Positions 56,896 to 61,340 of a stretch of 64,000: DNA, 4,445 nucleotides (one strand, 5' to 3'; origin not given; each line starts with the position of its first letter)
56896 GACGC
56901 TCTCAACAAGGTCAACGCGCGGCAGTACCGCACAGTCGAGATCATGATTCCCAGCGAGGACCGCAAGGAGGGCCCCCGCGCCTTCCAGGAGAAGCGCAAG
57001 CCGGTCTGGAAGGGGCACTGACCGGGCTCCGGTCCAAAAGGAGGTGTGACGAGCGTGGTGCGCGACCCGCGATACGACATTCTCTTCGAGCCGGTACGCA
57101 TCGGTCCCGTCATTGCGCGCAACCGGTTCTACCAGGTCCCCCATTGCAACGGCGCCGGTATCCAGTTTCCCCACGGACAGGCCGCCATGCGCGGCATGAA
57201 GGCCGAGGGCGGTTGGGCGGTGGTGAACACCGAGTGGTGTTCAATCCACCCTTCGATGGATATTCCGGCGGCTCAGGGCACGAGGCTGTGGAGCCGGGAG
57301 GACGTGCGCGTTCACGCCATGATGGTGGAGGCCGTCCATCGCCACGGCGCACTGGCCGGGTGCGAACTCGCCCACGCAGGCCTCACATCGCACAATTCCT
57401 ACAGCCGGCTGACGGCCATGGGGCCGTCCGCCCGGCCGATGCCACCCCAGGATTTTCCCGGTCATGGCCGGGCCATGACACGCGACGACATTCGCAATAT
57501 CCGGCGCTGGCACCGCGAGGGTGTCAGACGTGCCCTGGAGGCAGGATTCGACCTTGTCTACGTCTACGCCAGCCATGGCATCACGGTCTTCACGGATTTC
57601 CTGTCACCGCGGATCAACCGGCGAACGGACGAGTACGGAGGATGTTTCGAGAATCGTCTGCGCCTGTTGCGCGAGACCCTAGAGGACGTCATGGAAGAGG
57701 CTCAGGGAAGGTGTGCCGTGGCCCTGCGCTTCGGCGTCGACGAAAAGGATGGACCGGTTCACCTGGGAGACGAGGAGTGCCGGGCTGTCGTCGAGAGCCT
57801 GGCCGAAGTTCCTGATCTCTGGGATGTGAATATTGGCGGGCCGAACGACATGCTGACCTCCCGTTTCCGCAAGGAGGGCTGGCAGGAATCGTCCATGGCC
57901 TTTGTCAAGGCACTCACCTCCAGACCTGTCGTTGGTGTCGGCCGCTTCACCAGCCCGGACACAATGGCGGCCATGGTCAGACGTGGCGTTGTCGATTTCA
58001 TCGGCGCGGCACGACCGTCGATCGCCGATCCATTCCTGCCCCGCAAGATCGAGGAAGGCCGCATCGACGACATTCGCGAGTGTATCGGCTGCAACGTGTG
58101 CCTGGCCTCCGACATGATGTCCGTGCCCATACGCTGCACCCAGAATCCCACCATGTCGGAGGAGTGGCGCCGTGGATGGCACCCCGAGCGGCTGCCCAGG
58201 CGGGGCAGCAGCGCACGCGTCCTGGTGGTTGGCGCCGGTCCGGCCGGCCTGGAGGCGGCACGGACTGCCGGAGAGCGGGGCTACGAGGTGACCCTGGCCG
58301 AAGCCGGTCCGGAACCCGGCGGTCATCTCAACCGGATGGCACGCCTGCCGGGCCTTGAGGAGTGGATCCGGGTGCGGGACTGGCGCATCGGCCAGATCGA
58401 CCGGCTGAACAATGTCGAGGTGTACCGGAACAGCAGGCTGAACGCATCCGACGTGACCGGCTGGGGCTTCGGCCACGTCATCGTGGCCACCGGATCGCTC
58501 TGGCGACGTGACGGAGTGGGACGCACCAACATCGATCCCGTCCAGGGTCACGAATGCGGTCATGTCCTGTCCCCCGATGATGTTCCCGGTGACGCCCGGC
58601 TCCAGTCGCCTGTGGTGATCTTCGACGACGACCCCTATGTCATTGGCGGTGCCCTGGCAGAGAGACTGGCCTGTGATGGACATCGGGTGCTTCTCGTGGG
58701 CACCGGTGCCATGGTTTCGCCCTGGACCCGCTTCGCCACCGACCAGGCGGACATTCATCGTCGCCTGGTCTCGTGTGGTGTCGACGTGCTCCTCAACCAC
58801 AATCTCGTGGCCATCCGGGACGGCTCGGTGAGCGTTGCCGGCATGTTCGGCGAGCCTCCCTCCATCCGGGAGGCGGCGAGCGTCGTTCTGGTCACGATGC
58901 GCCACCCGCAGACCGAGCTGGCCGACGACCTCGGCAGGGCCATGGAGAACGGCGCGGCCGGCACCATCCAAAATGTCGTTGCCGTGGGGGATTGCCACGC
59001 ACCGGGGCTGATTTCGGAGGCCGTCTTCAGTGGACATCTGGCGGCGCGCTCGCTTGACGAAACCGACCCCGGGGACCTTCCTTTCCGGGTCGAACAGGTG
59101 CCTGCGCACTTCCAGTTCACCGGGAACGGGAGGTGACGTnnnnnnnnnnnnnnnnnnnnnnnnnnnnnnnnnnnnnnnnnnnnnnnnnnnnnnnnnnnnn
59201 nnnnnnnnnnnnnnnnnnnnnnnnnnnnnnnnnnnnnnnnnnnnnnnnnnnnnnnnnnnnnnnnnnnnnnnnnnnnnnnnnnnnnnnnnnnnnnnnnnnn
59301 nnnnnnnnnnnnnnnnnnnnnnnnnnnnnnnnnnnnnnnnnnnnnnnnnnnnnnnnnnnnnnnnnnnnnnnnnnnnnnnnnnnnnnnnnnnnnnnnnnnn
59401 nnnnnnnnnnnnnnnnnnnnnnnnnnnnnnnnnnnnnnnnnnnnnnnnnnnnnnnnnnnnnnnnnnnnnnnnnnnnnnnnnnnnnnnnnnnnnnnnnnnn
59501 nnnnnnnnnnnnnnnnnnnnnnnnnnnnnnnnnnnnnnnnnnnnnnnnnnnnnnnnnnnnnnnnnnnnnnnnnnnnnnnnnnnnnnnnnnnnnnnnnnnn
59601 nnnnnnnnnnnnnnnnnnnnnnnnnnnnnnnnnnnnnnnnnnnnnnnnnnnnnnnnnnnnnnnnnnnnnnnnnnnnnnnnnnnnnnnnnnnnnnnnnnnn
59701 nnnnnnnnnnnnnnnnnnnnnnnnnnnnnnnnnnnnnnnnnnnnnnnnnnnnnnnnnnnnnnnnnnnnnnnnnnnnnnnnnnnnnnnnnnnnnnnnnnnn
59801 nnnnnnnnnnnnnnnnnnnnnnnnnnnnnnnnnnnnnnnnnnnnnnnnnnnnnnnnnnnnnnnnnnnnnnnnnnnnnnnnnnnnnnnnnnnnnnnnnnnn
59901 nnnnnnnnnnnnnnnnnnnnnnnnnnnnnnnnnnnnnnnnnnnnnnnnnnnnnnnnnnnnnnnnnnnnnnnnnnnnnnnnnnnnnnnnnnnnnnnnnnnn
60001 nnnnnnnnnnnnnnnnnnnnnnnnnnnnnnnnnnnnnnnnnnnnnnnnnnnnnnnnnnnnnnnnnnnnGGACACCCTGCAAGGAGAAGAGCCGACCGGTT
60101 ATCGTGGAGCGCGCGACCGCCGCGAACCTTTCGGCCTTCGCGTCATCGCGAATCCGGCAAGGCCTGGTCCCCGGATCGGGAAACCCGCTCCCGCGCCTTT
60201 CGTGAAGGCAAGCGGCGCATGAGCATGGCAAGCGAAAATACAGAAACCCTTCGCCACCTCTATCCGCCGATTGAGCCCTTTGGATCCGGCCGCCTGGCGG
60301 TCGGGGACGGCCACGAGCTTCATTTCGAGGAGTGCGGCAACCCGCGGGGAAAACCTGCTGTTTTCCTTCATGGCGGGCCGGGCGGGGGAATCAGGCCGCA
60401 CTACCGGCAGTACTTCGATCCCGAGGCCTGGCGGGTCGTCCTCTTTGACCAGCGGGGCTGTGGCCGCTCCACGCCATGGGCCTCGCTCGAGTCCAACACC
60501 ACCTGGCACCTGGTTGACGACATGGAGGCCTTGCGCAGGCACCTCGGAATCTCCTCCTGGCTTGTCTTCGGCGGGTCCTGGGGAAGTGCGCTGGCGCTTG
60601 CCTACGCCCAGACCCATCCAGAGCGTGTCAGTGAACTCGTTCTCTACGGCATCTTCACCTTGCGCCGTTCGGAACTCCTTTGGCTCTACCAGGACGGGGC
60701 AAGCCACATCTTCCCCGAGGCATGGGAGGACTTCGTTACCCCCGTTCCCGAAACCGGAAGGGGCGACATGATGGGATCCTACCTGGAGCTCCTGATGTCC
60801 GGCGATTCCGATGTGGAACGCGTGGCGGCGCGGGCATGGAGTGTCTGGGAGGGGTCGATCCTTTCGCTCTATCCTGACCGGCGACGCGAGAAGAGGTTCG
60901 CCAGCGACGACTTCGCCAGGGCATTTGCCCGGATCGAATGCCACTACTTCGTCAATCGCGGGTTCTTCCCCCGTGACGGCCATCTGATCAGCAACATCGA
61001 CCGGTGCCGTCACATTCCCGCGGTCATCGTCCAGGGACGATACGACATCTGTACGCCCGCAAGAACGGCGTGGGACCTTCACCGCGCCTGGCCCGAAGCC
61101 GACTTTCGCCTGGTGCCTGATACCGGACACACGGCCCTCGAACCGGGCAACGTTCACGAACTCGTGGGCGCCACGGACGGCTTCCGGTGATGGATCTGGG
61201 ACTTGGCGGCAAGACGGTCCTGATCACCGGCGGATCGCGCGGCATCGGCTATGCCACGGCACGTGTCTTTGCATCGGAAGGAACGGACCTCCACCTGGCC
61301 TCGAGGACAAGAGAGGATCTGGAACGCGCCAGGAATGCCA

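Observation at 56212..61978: CaiD-like hydratase, TMADH-family flavoprotein, PhyH dioxygenase, proline iminopeptidase and SDR in one co-directional block: candidate novel quaternary-amine/N-methyl-amino-acid catabolic operon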

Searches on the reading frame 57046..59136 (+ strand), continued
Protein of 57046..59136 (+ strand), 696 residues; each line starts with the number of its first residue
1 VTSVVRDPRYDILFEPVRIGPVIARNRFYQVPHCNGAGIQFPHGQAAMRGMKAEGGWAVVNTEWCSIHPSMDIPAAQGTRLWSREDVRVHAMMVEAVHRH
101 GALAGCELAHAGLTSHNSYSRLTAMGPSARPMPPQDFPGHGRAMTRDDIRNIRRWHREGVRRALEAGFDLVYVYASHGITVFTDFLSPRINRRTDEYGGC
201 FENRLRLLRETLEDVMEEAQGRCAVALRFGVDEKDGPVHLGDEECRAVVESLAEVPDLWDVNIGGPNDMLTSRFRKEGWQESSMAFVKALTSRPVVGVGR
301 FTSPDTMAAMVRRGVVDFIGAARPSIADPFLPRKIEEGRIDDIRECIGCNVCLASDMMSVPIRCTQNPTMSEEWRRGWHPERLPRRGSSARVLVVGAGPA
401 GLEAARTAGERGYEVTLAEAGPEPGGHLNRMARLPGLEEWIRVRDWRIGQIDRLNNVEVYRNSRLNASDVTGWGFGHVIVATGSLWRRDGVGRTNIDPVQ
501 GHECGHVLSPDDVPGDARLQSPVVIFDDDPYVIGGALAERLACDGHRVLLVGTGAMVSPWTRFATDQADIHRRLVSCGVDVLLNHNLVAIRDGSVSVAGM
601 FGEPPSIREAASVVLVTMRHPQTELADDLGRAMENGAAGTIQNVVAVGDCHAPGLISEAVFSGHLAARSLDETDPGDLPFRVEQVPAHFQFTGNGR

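Call 63: search_protein_families(library=ncbifam, proteins=[L003:12170-13171:-, L002:5404-6585:-], max_evalue=1e-10)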
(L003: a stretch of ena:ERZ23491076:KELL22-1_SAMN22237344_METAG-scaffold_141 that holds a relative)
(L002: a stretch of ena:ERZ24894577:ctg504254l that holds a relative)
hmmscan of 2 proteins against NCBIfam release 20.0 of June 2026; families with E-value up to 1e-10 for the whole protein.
L003:12170-13171:- (333 aa): 13 families
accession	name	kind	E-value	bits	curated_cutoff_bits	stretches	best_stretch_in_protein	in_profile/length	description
TIGR03842.1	F420_CPS_4043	hypoth_equivalog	1.9e-32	112.7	295.45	1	8-312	14-310/329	TIGR03842 family LLM class F420-dependent oxidoreductase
NF002619.0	PRK02271.1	equivalog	9.1e-32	110.6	276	1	10-306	17-302/329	5,10-methylenetetrahydromethanopterin reductase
TIGR03555.1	F420_mer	equivalog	7.1e-28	97.9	348.7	1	8-303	13-298/325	5,10-methylenetetrahydromethanopterin reductase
TIGR03857.1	F420_MSMEG_2249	hypoth_equivalog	4e-20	72.3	218.4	1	36-203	42-214/329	TIGR03857 family LLM class F420-dependent oxidoreductase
TIGR03841.1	F420_Rv3093c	subfamily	3.3e-19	69.4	213.65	1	8-225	11-227/298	LLM class F420-dependent oxidoreductase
TIGR03619.1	F420_Rv2161c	subfamily_domain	6.9e-18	65.1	166.9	1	36-208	48-224/247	TIGR03619 family F420-dependent LLM class oxidoreductase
TIGR03564.1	F420_MSMEG_4879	subfamily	4.6e-15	56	234.25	1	11-166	3-163/265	TIGR03564 family F420-dependent LLM class oxidoreductase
TIGR03560.1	F420_Rv1855c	subfamily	2.2e-14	53.8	231.4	1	5-196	11-223/227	TIGR03560 family F420-dependent LLM class oxidoreductase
TIGR03621.1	F420_MSMEG_2516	subfamily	5.7e-13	48.6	213.15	1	6-164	13-174/295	TIGR03621 family F420-dependent LLM class oxidoreductase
TIGR03559.1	F420_Rv3520c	subfamily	5.8e-13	48.6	335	1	9-305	15-320/325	LLM class F420-dependent oxidoreductase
TIGR04024.1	F420_NP1902A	hypoth_equivalog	1.1e-12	47.4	345.4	1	5-300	13-300/330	TIGR04024 family LLM class F420-dependent oxidoreductase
TIGR04465.1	ArgArg_F420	equivalog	2.6e-12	46.5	470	1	46-196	106-263/364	F420-dependent hydroxymycolic acid dehydrogenase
TIGR03557.1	F420_G6P_family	subfamily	3.9e-11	42.7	210.4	1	42-166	55-188/316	TIGR03557 family F420-dependent LLM class oxidoreductase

L002:5404-6585:- (393 aa): 8 families
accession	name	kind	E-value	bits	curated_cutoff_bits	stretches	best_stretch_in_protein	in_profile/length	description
NF053776.1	TmaoDeMthMsil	equivalog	9.5e-53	179.8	1100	1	45-385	411-761/763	trimethylamine N-oxide demethylase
NF009133.0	PRK12486.1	equivalog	3.6e-43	147.9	410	1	16-365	8-357/369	dimethylsulfoniopropionate demethylase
NF001567.0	PRK00389.1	subfamily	7e-42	143.7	300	1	63-383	45-358/359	glycine cleavage system aminomethyltransferase GcvT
TIGR01372.1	soxA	subfamily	1.3e-30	106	1164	1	74-382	669-991/996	sarcosine oxidase subunit alpha family protein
TIGR00528.1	gcvT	equivalog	7e-29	100.9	235.85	1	54-378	34-360/362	glycine cleavage system aminomethyltransferase GcvT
NF010093.0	PRK13579.1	equivalog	2.1e-21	76.2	459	1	23-380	12-366/371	glycine cleavage system aminomethyltransferase GcvT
NF047885.1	VanMgalDeMLigM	equivalog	4.6e-17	62.1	580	1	57-259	40-250/461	vanillate/3-O-methylgallate O-demethylase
NF047633.1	SyrngDmethDesA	equivalog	1.3e-15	56.9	800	1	74-246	60-236/453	syringate O-demethylase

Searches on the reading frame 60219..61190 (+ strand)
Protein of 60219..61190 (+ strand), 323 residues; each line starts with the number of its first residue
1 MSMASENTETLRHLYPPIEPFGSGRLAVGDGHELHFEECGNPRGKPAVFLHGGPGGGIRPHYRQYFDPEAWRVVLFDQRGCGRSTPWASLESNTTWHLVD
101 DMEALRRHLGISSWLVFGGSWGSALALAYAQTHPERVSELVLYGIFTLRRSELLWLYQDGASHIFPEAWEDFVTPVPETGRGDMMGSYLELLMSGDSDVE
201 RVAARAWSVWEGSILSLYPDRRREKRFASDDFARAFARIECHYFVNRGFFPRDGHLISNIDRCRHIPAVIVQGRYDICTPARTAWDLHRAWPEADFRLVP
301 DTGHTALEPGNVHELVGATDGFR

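Call 4: search_protein_families(library=pfam, proteins=[window:60219-61190:+])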
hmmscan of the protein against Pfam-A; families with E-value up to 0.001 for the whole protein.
window:60219-61190:+ (323 aa): 3 families
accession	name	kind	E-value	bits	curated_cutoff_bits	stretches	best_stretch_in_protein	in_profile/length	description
PF00561.26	Abhydrolase_1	-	1.6e-33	116.8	25.8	1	48-308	4-242/245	alpha/beta hydrolase fold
PF12146.15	Hydrolase_4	-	2.3e-09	37.3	27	1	64-144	25-108/239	Serine aminopeptidase, S33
PF12697.13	Abhydrolase_6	-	5.6e-09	37.4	26.3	1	48-307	2-207/217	Alpha/beta hydrolase family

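Call 5: search_protein_families(library=ncbifam, proteins=[window:60219-61190:+])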
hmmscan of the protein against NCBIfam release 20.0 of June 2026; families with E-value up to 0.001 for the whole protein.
window:60219-61190:+ (323 aa): 21 families
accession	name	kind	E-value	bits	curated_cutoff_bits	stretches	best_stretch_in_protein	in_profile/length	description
TIGR01249.1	pro_imino_pep_1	equivalog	1.2e-124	415.4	259.75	1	19-321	2-305/307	prolyl aminopeptidase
TIGR01250.1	pro_imino_pep_2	subfamily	3.3e-18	66.2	167.65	1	30-142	10-126/288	proline iminopeptidase-family hydrolase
NF045945.1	ProImpepLactob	equivalog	1.3e-15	57.7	400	1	44-144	27-130/293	proline iminopeptidase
NF045948.1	ProImpepThrmp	equivalog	7.7e-13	48.5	500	1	34-142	14-125/291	proline iminopeptidase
TIGR02427.1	protocat_pcaD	equivalog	1.6e-12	47.3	255.85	1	34-143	2-110/251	3-oxoadipate enol-lactonase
TIGR03611.1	RutD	equivalog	2.6e-12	46.6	238.5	1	44-142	12-110/258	pyrimidine utilization protein D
NF051488.1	bifunc_PcaDC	exception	4.2e-12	45.9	390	1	69-143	37-109/375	bifunctional 3-oxoadipate enol-lactonase/4-carboxymuconolactone decarboxylase PcaDC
NF045632.1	hydroxlase_HsaD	equivalog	6.6e-11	41.7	400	1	25-144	15-136/290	4,5:9,10-diseco-3-hydroxy-5,9,17-trioxoandrosta-1(10),2-diene-4-oate hydrolase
NF011457.0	PRK14875.1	equivalog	9e-08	31.5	307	1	30-142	118-228/372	acetoin dehydrogenase dihydrolipoyllysine-residue acetyltransferase subunit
NF002938.0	PRK03592.1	equivalog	1.7e-07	30.9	241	1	30-142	18-126/298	haloalkane dehalogenase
NF050089.1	i_nPHAscl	equivalog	2.9e-07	29.9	300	1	69-144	43-116/288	intracellular short-chain-length polyhydroxyalkanoate depolymerase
TIGR03343.1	biphenyl_bphD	equivalog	5.8e-07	29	462.15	1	33-155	21-144/282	2-hydroxy-6-oxo-6-phenylhexa-2,4-dienoate hydrolase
NF002043.0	PRK00870.1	subfamily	9.3e-07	28.6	265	1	33-142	35-145/302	haloalkane dehalogenase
TIGR03695.1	menH_SHCHC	equivalog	1.7e-06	27.6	208.55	1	46-143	4-102/252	2-succinyl-6-hydroxy-2,4-cyclohexadiene-1-carboxylate synthase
NF051487.1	bifunc_PcaCD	exception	2.2e-06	27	430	0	71-142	199-268/413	bifunctional 4-carboxymuconolactone decarboxylase/3-oxoadipate enol-lactonase PcaCD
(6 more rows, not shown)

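Call 74: search_solved_structures(query=window:60219-61190:+, max_evalue=1e-20, show_alignments=1)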
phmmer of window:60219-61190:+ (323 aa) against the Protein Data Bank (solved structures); distinct sequences matched with E-value up to 1e-20: 3.
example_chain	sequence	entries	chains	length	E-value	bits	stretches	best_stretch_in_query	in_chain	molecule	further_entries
1qtr_A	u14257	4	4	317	3e-124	417.8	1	9-322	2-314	PROLYL AMINOPEPTIDASE | Proline iminopeptidase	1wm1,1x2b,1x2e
1azw_A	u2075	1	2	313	2.5e-116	391.7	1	11-322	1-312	PROLINE IMINOPEPTIDASE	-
5yhp_A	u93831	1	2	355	7.1e-99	334.3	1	9-322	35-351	Cold active proline iminopeptidase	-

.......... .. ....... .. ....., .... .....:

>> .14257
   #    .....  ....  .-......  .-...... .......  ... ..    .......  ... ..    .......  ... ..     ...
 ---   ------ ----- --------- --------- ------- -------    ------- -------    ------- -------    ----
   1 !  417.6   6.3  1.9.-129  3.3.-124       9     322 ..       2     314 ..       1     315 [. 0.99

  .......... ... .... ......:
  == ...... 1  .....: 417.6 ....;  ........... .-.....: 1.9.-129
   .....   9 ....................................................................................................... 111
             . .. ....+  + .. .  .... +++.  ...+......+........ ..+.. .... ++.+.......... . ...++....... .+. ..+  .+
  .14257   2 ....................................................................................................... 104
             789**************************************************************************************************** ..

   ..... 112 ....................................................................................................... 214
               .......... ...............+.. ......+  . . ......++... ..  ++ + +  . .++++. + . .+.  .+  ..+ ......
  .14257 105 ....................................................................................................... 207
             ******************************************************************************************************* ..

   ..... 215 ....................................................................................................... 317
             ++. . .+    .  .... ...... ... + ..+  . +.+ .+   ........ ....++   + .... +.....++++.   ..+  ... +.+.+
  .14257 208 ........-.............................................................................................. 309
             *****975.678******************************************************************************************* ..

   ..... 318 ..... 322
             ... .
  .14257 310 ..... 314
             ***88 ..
